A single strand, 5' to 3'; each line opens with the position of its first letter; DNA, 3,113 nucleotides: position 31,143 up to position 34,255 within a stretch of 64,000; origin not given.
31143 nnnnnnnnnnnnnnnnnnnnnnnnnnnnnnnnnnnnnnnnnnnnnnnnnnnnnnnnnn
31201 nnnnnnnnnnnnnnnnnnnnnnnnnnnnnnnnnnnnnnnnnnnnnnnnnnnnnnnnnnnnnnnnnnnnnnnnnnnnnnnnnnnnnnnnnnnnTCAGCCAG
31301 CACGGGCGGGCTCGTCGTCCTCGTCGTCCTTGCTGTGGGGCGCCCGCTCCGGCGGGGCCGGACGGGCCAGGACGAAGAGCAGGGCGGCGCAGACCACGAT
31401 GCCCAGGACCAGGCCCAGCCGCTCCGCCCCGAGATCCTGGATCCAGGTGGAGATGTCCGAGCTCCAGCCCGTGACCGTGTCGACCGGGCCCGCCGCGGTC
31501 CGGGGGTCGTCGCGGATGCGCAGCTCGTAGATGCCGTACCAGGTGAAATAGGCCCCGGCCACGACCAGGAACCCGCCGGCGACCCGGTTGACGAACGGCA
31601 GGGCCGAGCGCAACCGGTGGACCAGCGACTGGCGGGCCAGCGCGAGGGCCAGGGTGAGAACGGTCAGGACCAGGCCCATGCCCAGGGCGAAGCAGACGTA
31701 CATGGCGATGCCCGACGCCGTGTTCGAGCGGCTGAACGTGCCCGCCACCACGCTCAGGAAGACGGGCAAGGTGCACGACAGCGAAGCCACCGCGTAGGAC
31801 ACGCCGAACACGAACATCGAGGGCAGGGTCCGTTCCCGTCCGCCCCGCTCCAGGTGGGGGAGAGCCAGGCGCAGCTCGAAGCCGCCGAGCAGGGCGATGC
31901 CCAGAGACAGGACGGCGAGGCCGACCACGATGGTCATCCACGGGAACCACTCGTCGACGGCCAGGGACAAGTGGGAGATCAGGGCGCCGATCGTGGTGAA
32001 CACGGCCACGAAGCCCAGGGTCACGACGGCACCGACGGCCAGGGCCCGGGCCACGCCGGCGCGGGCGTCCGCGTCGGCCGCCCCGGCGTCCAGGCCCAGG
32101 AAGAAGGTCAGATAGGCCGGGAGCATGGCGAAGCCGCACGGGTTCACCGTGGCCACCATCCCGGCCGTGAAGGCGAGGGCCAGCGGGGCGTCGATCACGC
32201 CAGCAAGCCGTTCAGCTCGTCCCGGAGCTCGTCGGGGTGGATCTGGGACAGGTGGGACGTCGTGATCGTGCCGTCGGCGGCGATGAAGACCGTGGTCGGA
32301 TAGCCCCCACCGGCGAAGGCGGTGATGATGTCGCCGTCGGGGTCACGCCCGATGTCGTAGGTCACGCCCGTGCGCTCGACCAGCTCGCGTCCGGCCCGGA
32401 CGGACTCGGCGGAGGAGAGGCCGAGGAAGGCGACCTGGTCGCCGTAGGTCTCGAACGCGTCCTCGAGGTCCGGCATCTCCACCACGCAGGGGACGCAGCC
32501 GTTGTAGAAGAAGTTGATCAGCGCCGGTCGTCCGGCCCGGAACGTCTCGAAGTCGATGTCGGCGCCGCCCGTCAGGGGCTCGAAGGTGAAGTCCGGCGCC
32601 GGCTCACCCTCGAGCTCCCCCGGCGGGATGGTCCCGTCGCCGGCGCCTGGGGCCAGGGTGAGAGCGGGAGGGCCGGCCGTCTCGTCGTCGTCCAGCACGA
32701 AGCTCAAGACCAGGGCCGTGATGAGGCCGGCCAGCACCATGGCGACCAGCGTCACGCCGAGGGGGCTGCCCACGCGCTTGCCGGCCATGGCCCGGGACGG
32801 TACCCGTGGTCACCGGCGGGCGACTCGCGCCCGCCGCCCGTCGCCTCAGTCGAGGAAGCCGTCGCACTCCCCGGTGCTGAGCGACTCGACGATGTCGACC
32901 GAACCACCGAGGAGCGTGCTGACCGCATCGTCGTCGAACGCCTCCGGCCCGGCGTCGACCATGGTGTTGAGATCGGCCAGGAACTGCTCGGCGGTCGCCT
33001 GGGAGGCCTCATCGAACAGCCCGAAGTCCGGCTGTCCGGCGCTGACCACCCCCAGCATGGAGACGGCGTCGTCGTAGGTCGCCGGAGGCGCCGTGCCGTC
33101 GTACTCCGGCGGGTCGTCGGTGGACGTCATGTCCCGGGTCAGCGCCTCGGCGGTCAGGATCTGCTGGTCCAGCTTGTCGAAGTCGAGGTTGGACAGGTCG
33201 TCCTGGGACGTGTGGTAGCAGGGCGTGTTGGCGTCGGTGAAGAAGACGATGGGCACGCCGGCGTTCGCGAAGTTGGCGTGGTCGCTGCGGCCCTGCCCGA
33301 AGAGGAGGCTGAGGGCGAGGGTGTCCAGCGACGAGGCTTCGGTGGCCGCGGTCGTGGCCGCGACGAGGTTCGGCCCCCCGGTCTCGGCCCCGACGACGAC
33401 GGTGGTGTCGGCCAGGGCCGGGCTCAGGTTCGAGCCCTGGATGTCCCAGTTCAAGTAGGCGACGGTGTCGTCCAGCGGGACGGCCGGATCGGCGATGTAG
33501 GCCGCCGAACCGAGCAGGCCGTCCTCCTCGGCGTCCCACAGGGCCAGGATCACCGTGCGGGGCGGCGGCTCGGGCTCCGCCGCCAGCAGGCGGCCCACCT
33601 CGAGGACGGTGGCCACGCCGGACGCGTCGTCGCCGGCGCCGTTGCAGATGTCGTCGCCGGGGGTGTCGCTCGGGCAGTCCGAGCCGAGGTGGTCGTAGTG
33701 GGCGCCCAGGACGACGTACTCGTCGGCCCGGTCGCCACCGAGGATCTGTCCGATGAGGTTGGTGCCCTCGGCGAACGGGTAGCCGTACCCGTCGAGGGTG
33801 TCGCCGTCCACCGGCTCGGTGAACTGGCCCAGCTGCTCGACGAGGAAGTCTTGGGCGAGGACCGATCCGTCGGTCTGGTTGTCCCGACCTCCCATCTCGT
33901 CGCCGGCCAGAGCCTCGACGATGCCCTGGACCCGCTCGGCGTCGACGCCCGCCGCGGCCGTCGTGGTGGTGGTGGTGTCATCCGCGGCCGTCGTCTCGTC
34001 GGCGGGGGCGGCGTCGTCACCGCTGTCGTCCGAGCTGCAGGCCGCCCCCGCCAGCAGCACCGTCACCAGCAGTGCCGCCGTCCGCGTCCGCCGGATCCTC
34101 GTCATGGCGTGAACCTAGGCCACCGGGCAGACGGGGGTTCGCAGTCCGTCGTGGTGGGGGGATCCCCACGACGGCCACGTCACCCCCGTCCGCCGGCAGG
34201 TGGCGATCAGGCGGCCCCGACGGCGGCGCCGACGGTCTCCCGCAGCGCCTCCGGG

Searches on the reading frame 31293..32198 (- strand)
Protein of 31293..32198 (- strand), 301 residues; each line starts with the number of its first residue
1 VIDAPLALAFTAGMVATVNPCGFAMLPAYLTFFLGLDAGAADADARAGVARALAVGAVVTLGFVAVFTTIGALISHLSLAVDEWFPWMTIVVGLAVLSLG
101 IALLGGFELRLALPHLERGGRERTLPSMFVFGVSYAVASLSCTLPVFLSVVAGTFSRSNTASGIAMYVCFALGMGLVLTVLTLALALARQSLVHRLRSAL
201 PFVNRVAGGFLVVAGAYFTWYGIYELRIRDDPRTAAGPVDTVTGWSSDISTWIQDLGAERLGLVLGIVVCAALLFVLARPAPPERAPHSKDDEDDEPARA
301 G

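Call 65: search_protein_families(library=pfam, proteins=[window:31293-32198:-], max_evalue=0.001)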
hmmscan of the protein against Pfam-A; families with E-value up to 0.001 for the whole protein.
window:31293-32198:- (301 aa): 1 family
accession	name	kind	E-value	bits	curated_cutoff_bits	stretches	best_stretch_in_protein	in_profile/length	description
PF02683.22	DsbD_TM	-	1.2e-09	38.2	27.1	2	125-229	5-106/219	Cytochrome C biogenesis protein transmembrane domain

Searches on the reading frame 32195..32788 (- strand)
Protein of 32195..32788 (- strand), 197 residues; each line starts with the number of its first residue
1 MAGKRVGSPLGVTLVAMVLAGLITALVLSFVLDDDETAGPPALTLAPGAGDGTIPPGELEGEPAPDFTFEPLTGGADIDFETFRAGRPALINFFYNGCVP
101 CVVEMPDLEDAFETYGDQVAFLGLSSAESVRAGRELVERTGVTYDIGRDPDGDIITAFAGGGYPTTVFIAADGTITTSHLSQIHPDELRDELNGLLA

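Call 65: search_protein_families(library=pfam, proteins=[window:32195-32788:-], max_evalue=0.001)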
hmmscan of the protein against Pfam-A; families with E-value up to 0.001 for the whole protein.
window:32195-32788:- (197 aa): 2 families
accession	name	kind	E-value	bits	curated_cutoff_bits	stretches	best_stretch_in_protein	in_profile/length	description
PF00578.27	AhpC-TSA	-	7.5e-14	52.2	26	1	61-176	2-122/124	AhpC/TSA family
PF08534.16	Redoxin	-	9.7e-12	45.3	26.6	1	60-185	2-138/148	Redoxin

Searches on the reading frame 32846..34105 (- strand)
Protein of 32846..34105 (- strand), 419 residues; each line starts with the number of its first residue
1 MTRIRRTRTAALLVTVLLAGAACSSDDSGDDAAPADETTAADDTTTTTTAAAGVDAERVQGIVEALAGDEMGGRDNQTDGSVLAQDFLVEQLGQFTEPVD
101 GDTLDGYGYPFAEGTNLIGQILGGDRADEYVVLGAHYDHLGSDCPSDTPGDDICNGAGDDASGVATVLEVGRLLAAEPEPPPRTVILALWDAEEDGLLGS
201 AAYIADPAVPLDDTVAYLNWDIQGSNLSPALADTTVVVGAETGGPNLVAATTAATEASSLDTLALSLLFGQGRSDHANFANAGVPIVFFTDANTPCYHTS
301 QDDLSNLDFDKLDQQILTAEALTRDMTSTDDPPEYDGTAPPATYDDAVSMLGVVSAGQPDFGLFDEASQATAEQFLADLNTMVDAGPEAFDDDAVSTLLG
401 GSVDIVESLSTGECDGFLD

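Call 65: search_protein_families(library=pfam, proteins=[window:32846-34105:-], max_evalue=0.001)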
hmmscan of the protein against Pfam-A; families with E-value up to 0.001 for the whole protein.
window:32846-34105:- (419 aa): 2 families
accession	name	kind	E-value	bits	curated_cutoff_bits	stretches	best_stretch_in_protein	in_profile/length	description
PF04389.22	Peptidase_M28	-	4.2e-42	144.5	21.3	1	116-314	1-184/193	Peptidase family M28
PF01546.33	Peptidase_M20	-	3.6e-05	24.2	24.6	1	154-228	30-104/206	Peptidase family M20/M25/M40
